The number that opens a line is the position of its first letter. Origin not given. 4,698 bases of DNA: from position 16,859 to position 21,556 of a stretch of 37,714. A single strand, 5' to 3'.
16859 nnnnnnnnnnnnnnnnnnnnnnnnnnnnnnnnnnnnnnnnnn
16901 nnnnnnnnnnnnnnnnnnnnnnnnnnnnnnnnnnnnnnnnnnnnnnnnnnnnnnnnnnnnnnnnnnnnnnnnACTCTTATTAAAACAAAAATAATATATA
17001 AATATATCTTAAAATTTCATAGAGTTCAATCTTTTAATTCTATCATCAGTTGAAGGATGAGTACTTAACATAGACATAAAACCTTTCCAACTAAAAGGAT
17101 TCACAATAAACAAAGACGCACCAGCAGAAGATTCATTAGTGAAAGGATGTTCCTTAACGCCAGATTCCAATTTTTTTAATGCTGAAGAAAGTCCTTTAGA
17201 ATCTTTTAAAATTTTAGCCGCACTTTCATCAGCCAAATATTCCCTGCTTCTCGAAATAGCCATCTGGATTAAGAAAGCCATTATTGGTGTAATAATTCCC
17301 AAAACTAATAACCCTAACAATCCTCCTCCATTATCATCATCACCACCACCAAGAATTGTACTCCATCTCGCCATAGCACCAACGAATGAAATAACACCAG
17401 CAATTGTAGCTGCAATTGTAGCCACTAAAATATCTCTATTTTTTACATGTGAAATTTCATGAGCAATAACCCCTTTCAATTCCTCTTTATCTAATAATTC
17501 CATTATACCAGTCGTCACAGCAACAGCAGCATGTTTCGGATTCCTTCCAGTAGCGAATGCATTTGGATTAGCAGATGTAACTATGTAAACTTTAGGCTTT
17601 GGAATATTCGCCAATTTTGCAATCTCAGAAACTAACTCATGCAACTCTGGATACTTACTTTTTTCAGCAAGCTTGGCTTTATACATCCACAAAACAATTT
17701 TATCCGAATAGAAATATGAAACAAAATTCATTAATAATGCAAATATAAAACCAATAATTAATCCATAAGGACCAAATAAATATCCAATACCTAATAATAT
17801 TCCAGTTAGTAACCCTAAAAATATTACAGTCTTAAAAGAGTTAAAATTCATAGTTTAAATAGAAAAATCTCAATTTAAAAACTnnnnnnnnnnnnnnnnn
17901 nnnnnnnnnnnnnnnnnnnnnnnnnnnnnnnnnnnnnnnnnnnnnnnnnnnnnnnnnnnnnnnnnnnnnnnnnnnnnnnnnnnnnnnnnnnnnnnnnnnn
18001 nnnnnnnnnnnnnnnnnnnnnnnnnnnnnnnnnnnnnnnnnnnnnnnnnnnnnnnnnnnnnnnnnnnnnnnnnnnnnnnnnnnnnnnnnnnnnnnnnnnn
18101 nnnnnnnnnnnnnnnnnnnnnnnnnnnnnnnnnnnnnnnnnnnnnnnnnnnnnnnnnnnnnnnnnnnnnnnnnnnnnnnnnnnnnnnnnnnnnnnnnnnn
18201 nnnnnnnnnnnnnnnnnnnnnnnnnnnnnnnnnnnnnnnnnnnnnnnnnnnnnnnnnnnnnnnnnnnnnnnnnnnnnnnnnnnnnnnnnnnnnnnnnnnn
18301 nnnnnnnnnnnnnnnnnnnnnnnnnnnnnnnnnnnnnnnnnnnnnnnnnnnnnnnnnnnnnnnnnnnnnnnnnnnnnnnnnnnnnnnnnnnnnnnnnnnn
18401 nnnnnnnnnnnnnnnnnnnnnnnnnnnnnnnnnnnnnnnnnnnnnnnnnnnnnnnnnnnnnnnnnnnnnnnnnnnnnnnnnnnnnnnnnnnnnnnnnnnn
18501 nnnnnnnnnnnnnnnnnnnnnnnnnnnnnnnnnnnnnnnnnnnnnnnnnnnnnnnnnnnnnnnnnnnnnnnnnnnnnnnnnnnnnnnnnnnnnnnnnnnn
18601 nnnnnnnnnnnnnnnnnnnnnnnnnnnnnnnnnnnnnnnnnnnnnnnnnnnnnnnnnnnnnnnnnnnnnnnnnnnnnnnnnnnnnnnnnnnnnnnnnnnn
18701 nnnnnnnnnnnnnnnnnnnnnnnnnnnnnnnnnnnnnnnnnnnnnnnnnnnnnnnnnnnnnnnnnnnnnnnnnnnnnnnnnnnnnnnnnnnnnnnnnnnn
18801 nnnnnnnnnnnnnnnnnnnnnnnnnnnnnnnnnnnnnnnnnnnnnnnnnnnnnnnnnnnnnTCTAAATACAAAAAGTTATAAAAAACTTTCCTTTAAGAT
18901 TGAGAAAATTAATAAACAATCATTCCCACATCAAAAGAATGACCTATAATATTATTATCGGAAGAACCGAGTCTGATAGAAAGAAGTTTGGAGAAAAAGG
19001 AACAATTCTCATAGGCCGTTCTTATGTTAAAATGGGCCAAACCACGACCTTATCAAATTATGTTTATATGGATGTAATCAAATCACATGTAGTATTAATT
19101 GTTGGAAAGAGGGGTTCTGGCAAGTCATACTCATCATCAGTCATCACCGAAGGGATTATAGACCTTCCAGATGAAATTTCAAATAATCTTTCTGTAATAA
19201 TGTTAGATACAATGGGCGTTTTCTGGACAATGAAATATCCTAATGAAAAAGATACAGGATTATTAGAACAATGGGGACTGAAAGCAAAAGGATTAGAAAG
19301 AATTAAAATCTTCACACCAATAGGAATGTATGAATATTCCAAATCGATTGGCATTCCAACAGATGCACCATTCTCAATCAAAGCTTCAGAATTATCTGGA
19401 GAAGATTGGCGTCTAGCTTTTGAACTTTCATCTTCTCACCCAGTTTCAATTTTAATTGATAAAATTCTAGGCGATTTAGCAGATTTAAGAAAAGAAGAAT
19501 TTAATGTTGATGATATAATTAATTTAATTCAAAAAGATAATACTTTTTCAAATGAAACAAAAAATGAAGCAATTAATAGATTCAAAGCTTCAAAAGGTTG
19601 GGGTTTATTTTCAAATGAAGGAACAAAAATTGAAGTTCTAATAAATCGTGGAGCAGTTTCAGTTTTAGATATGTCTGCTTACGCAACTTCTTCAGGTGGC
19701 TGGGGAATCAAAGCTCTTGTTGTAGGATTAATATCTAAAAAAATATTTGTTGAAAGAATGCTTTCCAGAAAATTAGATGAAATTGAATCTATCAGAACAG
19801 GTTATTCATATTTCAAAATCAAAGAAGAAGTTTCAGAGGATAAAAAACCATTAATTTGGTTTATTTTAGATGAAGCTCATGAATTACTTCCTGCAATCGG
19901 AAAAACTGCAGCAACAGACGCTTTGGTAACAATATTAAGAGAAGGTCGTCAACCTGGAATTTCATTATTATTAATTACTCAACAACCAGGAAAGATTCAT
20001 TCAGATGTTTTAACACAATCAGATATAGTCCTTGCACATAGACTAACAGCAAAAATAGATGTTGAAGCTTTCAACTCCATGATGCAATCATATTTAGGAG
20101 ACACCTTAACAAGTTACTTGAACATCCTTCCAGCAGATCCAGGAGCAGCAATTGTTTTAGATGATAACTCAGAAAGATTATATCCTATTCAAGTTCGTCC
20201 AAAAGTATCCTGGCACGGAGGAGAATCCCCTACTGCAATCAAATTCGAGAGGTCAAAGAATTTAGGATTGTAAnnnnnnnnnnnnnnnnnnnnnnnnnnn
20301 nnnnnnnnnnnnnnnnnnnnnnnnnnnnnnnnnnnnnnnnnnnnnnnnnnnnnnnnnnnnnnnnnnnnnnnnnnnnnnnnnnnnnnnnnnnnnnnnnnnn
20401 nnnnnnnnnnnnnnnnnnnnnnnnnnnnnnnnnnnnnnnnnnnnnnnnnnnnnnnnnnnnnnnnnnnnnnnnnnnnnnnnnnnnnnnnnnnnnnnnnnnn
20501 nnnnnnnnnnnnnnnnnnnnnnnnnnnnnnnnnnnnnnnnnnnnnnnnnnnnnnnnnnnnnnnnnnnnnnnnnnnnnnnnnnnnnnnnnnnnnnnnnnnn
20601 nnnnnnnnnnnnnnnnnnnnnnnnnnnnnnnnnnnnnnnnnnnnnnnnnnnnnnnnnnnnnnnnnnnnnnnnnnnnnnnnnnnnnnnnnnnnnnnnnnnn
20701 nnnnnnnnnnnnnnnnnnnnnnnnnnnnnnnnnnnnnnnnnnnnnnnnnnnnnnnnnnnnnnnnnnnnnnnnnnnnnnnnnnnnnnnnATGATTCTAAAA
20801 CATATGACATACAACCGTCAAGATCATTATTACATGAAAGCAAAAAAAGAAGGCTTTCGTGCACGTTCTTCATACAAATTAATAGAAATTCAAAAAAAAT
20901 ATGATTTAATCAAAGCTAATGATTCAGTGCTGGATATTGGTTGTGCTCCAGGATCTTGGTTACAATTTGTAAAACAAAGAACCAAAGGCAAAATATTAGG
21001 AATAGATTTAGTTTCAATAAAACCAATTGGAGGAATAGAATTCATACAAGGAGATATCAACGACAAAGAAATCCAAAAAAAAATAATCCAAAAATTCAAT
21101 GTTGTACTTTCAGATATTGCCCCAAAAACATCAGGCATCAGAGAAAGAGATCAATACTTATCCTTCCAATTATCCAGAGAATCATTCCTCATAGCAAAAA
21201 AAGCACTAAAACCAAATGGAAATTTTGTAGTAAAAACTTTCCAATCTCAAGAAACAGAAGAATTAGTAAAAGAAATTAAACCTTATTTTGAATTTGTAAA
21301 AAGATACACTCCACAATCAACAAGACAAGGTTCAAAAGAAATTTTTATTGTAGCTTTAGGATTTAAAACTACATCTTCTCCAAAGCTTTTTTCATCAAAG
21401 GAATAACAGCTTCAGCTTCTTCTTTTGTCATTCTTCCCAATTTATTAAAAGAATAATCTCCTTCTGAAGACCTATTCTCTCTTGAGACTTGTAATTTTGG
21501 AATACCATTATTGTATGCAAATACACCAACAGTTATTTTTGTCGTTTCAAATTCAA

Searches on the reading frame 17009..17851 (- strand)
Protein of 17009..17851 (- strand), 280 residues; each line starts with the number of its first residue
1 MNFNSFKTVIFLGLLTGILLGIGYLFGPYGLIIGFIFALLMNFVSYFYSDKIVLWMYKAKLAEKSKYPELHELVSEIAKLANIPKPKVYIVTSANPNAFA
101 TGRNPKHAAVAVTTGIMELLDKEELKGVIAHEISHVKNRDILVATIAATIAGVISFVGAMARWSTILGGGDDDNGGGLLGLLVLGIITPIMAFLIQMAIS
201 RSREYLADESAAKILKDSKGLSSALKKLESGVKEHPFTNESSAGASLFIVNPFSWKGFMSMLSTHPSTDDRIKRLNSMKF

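Call 43: search_protein_families(library=pfam, proteins=[window:17009-17851:-], max_evalue=0.001)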
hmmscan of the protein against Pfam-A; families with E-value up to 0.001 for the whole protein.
window:17009-17851:- (280 aa): 2 families
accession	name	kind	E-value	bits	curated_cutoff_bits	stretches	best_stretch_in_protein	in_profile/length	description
PF01435.24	Peptidase_M48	-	4.9e-38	131.3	20.3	1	66-278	3-185/186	Peptidase family M48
PF05569.17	Peptidase_M56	-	0.00011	21.9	31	1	46-150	114-218/296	BlaR1 peptidase M56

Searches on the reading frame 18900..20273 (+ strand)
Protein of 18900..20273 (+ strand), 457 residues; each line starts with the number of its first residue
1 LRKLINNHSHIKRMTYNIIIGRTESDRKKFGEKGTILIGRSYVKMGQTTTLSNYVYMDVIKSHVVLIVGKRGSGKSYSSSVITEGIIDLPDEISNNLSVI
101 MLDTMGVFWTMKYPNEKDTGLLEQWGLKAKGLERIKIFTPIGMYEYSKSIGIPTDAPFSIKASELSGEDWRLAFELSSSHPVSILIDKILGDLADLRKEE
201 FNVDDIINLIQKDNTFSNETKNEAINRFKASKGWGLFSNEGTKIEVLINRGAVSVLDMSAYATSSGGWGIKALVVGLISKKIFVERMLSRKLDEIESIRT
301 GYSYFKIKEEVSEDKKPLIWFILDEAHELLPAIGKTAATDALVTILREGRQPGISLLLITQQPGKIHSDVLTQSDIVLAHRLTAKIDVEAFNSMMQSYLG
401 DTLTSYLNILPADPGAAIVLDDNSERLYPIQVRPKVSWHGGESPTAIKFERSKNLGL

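Call 44: search_protein_families(library=pfam, proteins=[window:18900-20273:+], max_evalue=0.001)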
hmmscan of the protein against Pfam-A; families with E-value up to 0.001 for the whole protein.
window:18900-20273:+ (457 aa): 3 families
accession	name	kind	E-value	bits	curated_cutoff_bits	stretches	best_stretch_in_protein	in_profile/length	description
PF01935.23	DUF87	-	1.6e-10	41.9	23.2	1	54-261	15-204/220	Helicase HerA, central domain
PF05872.18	HerA_C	-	5.8e-05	22.4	22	1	305-384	245-323/502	Helicase HerA-like C-terminal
PF01580.24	FtsK_SpoIIIE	-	0.00019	21.4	24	0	43-77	20-54/221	FtsK/SpoIIIE family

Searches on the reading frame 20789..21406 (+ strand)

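Call 44: search_protein_families(library=pfam, proteins=[window:20789-21406:+], max_evalue=0.001)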
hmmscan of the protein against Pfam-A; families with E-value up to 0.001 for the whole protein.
window:20789-21406:+ (205 aa): 4 families
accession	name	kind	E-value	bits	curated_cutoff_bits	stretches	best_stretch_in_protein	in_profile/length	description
PF01728.25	FtsJ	-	8.6e-52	176.1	24.1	1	23-192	1-181/181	FtsJ-like methyltransferase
PF13847.12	Methyltransf_31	-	1.1e-10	41.9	27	1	41-164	1-123/145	Methyltransferase domain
PF13489.12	Methyltransf_23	-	1.3e-06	28.7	27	1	41-163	20-132/164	Methyltransferase domain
PF13649.12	Methyltransf_25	-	0.00054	21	27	0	47-75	1-30/97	Methyltransferase domain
